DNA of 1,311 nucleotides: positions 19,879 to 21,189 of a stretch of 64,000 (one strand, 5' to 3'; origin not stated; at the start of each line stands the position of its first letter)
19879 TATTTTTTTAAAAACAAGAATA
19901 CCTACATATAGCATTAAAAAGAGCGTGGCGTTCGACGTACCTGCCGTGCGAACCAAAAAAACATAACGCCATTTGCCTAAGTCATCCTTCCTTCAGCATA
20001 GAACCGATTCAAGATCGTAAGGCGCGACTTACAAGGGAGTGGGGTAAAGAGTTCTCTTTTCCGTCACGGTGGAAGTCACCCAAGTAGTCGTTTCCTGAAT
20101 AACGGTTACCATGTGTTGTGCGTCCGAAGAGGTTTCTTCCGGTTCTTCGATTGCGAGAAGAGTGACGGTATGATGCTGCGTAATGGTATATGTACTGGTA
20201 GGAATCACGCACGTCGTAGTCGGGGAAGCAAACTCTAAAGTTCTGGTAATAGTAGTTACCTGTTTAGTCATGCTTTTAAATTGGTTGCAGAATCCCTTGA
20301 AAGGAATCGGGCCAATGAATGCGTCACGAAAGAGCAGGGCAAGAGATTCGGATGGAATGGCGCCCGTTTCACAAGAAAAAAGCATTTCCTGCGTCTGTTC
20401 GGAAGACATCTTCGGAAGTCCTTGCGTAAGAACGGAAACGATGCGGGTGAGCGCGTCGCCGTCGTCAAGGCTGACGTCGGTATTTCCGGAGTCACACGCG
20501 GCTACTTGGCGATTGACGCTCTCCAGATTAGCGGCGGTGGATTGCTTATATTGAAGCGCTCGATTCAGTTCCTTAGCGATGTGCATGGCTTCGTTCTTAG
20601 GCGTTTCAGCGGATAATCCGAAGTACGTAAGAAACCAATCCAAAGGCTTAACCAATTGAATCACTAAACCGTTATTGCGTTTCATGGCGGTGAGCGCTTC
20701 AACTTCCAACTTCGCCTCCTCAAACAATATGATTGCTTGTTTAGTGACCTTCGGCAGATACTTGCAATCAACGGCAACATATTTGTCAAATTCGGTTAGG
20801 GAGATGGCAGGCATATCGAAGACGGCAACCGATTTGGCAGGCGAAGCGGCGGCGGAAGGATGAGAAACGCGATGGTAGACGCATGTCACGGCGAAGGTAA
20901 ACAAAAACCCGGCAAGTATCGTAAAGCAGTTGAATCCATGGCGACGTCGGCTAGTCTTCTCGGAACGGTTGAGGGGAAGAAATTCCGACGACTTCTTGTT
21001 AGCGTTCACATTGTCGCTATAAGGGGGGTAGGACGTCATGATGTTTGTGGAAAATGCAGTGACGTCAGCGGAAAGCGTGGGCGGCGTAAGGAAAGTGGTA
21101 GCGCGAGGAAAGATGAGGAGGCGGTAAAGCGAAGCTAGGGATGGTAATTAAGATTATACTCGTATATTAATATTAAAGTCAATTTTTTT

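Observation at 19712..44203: Mosaic genome: single-gene lower-GC islets carrying orphan membrane or secreted proteins, wedged between GC-rich core genes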

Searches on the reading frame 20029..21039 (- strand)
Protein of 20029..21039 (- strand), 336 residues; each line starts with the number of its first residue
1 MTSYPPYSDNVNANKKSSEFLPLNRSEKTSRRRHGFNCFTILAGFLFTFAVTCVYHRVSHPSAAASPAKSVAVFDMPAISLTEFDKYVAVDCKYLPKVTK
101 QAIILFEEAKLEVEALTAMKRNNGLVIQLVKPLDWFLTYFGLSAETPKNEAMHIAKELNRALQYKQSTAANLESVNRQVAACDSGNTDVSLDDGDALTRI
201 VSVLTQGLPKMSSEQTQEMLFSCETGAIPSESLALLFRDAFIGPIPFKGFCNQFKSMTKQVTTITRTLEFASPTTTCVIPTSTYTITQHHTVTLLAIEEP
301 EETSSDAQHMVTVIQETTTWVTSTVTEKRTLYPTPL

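Call 6: search_protein_families(library=pfam, proteins=[window:20029-21039:-], max_evalue=0.1)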
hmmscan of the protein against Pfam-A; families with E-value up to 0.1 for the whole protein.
window:20029-21039:- (336 aa): 0 families

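Call 22: search_protein_families(library=ncbifam, proteins=[window:20029-21039:-], max_evalue=0.1)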
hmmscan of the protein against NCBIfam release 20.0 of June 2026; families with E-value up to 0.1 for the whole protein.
window:20029-21039:- (336 aa): 0 families

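Call 23: search_protein_families(library=phrogs, proteins=[window:20029-21039:-], max_evalue=0.1)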
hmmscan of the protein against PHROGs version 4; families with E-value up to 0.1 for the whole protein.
window:20029-21039:- (336 aa): 0 families

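Call 51: search_solved_structures(query=window:20029-21039:-, max_evalue=1)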
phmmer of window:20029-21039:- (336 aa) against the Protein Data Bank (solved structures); distinct sequences matched with E-value up to 1: 0.

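Call 90: search_protein_families(library=padloc, proteins=[window:20029-21039:-], max_evalue=0.01)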
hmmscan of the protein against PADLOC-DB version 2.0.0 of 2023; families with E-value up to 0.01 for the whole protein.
window:20029-21039:- (336 aa): 0 families
